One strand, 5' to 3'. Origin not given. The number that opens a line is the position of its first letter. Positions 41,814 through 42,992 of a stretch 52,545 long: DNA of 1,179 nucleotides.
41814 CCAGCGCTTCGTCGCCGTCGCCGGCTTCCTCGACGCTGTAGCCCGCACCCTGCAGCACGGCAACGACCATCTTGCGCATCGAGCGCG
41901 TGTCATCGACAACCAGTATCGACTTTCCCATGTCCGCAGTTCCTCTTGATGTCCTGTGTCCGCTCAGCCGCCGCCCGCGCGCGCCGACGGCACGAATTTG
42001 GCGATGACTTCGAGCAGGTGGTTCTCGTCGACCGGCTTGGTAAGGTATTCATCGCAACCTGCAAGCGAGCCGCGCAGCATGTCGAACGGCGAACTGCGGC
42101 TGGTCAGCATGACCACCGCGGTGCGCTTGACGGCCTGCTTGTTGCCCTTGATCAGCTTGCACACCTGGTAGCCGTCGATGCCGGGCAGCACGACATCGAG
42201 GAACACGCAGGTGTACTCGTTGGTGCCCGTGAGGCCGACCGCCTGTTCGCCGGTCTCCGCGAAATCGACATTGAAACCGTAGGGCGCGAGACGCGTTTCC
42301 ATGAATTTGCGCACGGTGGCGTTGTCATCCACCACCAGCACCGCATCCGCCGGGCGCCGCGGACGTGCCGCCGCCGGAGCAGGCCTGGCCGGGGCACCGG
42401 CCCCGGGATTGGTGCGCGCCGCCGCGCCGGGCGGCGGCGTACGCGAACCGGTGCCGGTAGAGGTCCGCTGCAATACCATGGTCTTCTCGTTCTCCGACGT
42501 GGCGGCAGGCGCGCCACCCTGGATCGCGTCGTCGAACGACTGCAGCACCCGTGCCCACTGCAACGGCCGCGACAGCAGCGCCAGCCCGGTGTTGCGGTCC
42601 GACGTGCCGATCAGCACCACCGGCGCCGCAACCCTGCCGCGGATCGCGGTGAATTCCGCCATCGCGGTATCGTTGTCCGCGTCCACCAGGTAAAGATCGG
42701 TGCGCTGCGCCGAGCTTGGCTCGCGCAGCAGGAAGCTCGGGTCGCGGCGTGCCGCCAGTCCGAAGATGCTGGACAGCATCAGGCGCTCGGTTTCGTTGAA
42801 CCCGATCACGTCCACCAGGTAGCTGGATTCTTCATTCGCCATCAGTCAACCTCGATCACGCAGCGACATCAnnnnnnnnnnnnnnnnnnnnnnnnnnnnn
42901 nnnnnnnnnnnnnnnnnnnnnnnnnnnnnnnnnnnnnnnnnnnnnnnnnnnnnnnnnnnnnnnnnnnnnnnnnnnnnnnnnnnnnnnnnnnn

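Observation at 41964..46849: Hpt + two cyclase-homology/Hanks-kinase fusions + dual-receiver protein at the head of a cheY-cheA operon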

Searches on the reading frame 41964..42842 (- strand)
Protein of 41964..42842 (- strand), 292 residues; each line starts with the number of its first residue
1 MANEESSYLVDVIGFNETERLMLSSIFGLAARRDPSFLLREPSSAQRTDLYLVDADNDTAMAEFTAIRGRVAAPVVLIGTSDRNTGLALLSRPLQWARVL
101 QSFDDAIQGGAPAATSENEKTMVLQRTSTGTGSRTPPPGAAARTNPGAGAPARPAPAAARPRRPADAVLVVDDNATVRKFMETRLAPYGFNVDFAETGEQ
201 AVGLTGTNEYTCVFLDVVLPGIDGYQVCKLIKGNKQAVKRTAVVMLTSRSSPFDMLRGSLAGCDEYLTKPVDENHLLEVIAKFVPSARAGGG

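Call 9: search_protein_families(library=pfam, proteins=[window:41964-42842:-], max_evalue=0.01)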
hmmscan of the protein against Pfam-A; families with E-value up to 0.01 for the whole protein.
window:41964-42842:- (292 aa): 1 family
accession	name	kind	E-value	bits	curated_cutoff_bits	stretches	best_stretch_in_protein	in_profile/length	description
PF00072.30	Response_reg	-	5.4e-24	84.9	30.2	1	168-280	1-110/111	Response regulator receiver domain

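Call 44: search_solved_structures(query=window:41964-42842:-, max_evalue=0.01, show_alignments=1)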
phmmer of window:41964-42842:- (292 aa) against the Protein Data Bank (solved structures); distinct sequences matched with E-value up to 0.01: 236 (the best 60 are shown).
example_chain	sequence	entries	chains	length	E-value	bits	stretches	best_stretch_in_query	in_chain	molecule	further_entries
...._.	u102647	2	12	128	8.9e-15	58.2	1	167-280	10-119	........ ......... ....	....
6is3_C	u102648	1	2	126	9e-15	58.2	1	167-280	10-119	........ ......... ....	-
3t6k_A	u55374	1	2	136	1.2e-14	57.8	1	167-278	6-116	Response regulator receiver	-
3cg4_A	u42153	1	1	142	1.4e-14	57.6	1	167-285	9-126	Response regulator receiver domain protein (CheY-like)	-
1mvo_A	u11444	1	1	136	1.9e-14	57.2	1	167-274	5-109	PhoP response regulator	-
9g85_A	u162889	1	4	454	6e-14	55.5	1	168-276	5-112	Response regulator PleD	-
2wb4_A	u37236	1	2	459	6.2e-14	55.5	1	168-276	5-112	DIGUANYLATE CYCLASE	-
9g86_A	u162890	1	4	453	6.5e-14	55.4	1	168-276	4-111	Response regulator PleD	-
1w25_A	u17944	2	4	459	6.8e-14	55.3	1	168-276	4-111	STALKED-CELL DIFFERENTIATION CONTROLLING PROTEIN | RESPONSE REGULATOR PLED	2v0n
6ont_A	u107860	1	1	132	1.6e-13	54.1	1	167-277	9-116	Two-component response regulator 1452 receiver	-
7qz2_A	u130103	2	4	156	1.9e-13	53.9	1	167-284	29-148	Histidine kinase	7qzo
3f6p_A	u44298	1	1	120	2.8e-13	53.3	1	168-278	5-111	Transcriptional regulatory protein yycF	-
3gt7_A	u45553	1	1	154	3.4e-13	53.1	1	165-277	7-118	Sensor protein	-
9xzo_A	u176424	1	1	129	3.6e-13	53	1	168-285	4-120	De novo protein M1X0B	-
2zwm_A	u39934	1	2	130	3.6e-13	53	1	168-278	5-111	Transcriptional regulatory protein yycF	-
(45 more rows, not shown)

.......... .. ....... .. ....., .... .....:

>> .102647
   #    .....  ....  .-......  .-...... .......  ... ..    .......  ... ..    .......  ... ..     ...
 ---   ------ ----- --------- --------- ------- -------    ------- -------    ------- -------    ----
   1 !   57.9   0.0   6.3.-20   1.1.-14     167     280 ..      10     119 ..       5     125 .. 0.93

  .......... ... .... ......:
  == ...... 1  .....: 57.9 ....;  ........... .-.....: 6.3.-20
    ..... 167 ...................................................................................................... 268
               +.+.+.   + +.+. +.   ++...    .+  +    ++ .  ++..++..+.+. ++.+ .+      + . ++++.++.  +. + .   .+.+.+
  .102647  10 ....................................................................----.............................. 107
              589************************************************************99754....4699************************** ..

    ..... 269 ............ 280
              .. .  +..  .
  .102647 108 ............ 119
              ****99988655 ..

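Call 45: search_protein_families(library=ncbifam, proteins=[window:41964-42842:-], max_evalue=0.001)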
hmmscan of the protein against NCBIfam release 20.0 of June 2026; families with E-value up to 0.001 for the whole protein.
window:41964-42842:- (292 aa): 83 families (the best 25 are shown)
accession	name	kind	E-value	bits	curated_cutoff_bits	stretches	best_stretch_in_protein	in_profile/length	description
NF007135.0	PRK09581.1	equivalog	4.2e-24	85.2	474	1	167-278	4-114/457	PleD family two-component system response regulator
NF045944.1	ResRegRpaBCyano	equivalog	4.9e-20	71.9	330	1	169-278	1-106/229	response regulator transcription factor RpaB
NF041733.1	resp_reg_CseB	equivalog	1.1e-19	70.8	350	1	167-280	2-111/228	two-component system response regulator CseB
NF040689.1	MtrAB_MtrA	equivalog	1.7e-19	70.1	300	1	168-280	1-109/219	MtrAB system response regulator MtrA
TIGR01387.1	cztR_silR_copR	subfamily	2.6e-19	69.7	279.2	1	168-281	1-111/218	heavy metal response regulator transcription factor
NF007005.1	PRK09468.1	equivalog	3e-18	66.1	331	1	166-280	4-115/237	osmolarity response regulator transcription factor OmpR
NF008318.0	PRK11107.1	equivalog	3.3e-18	65.2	890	1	163-287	665-788/920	two-component sensor histidine kinase BarA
NF053854.1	RespRegPhoBBctds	equivalog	3.7e-18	65.7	270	1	168-272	1-103/225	two-component system response regulator PhoB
TIGR02154.1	PhoB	equivalog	1.1e-16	60.8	296.2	1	166-280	3-116/226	phosphate regulon transcriptional regulator PhoB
NF008567.0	PRK11517.1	equivalog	1.5e-16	60.5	353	1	168-278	3-109/223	response regulator transcription factor HprR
NF045991.1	RespRegCtrARhodob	equivalog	2.8e-16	59.9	350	1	168-283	3-115/224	response regulator transcription factor CtrA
NF012023.0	PRK15479.1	equivalog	7.7e-16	58.3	337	1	168-276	3-108/224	transcriptional regulator TctD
NF033117.2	vanR_ACDEGLN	exception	1.2e-15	57.7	350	1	168-282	1-108/226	VanR-ABDEGLN family response regulator transcription factor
NF011874.0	PRK15347.1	equivalog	1.2e-14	53.4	852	1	168-280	693-806/921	two component system sensor kinase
NF040534.1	resp_reg_YycF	equivalog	1.3e-14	54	340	1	168-277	3-108/231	response regulator YycF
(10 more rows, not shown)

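Call 46: find_homologous_proteins(query=window:41964-42842:-)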
Query window:41964-42842:- (292 aa): 1591 proteins with E <= 0.001 among 8000 candidates; the best 120 are listed.
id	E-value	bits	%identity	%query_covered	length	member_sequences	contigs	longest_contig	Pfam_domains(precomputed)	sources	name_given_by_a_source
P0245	2.5e-187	639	100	100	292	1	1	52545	PF00072.31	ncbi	-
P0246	4.3e-179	612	96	100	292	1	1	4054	PF00072.31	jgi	jgi:twitching motility two-component system response regulator PilG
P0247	1.1e-177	607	95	100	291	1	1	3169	PF00072.31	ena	-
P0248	1.8e-177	607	95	100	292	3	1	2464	PF00072.31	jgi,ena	-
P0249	2.0e-176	603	95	100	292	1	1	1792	PF00072.31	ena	-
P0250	5.9e-176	602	93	100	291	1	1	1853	PF00072.31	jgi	jgi:twitching motility two-component system response regulator PilG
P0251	1.5e-175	600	93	100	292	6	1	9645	PF00072.31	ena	-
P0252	2.7e-175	600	93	100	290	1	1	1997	PF00072.31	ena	-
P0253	1.6e-174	597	94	99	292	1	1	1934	PF00072.31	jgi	jgi:twitching motility two-component system response regulator PilG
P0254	2.6e-174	596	93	100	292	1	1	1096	PF00072.31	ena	-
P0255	3.3e-174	596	92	100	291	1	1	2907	PF00072.31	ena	-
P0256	5.5e-173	592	93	100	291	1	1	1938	PF00072.31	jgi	jgi:two-component system cell cycle response regulator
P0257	2.1e-171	587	92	100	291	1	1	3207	PF00072.31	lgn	-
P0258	5.3e-171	585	91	100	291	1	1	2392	PF00072.31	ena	-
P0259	8.7e-170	581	91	100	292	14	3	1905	PF00072.31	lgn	-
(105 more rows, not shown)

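Call 59: predict_structure(alignment_id=A2)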
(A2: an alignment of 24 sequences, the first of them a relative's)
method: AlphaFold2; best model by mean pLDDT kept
length: 292 residues; sequences in the alignment: 24
mean_pLDDT: 58.7   pTM: 0.38
mean pLDDT of the five models: 58.7, 54.6, 52.3, 50.6, 50.5
residues with pLDDT >= 90: 3; 70-90: 87; 50-70: 106; < 50: 96
segments of 3 or more residues with pLDDT < 50: 1-5, 110-164, 217-222, 247-263, 268-271, 285-292
pLDDT, mean of each block of 10 residues (from residue 1): 57 82 70 67 80 89 84 84 82 72 71 32 30 31 34 33 55 63 65 65 55 53 55 55 48 37 50 59 49 31
secondary structure, 60 per line:
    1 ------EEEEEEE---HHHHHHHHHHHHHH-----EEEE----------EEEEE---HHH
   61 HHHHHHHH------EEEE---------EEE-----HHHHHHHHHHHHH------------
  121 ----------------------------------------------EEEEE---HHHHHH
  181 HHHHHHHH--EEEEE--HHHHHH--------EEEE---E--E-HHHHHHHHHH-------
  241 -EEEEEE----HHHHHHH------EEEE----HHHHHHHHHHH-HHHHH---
elements in order: E7-13 H17-30 E36-39 E50-54 H58-68 E75-78 E88-90 H96-108 E167-171 H175-188 E191-195 H198-203 E212-215 H224-233 E242-247 H252-258 E265-268 H273-283 H285-289

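Call 65: fold_search(model_id=the predicted structure, library=pdb)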
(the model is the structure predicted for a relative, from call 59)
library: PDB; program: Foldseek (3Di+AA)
matches with E <= 10: 1478; with E <= 0.001: 329
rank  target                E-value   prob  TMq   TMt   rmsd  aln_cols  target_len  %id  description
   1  2ayx_MODEL_1_A        2.1e-07  1.00  0.36  0.41  17.2       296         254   16  Solution structure of the E.coli RcsC C-terminus (residues 700-949) containing linker region and phosphoreceiv (released 2006-09-26)
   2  2v0n_A                2.9e-07  1.00  0.36  0.24  20.2       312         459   16  ACTIVATED RESPONSE REGULATOR PLED IN COMPLEX WITH C-DIGMP AND GTP- ALPHA-S (released 2007-08-21)
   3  9g85_D                3.3e-07  1.00  0.32  0.22  16.9       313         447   14  Structure of Response regulator PleD in complex with c-diGMP and ppGpp (released 2025-08-06)
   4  1w25_A                3.5e-07  1.00  0.32  0.22  18.9       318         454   15  Response regulator PleD in complex with c-diGMP (released 2004-11-18)
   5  9g85_A                4.8e-07  1.00  0.32  0.22  17.8       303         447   15  Structure of Response regulator PleD in complex with c-diGMP and ppGpp (released 2025-08-06)
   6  9g86_A                6.1e-07  1.00  0.32  0.22  17.2       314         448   13  Structure of Response regulator PleD in complex with c-diGMP and pppGpp (released 2025-08-06)
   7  9g85_C                1.3e-06  1.00  0.32  0.22  17.0       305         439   14  Structure of Response regulator PleD in complex with c-diGMP and ppGpp (released 2025-08-06)
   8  9g86_B                1.7e-06  1.00  0.32  0.22  17.3       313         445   14  Structure of Response regulator PleD in complex with c-diGMP and pppGpp (released 2025-08-06)
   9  6qrj                  2.1e-06  1.00  0.33  0.22  18.6       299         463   18  Crystal structure of ShkA full-length in complex with AMPPNP (released 2020-01-08)
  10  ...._E                2.5e-06  1.00  0.34  0.79   3.0       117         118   27  Crystal Structure of Staphylococcus aureus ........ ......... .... receiver domain in complex with BeF3 and Mg (released 2019-10-30)
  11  6ww6_B                2.7e-06  1.00  0.36  0.53   4.3       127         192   23  Crystal structure of EutV bound to RNA (released 2021-11-24)
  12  7qz2_A                3.0e-06  1.00  0.35  0.73   3.2       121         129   31  Crystal structure of GacS D1 domain in complex with BeF3- (released 2022-07-06)
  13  2wb4_A                3.2e-06  1.00  0.32  0.21  18.1       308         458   15  activated diguanylate cyclase PleD in complex with c-di-GMP (released 2010-04-21)
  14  7pva_D                3.4e-06  1.00  0.35  0.21   2.7       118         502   31  1.9 Angstrom crystal structure of dimeric PorX, co-crystallized in the presence of zinc (released 2022-12-14)
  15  3cg4                  3.4e-06  1.00  0.36  0.76   3.3       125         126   33  Crystal structure of response regulator receiver domain protein (CheY-like) from Methanospirillum hungatei JF-1 (released 2008-03-11)
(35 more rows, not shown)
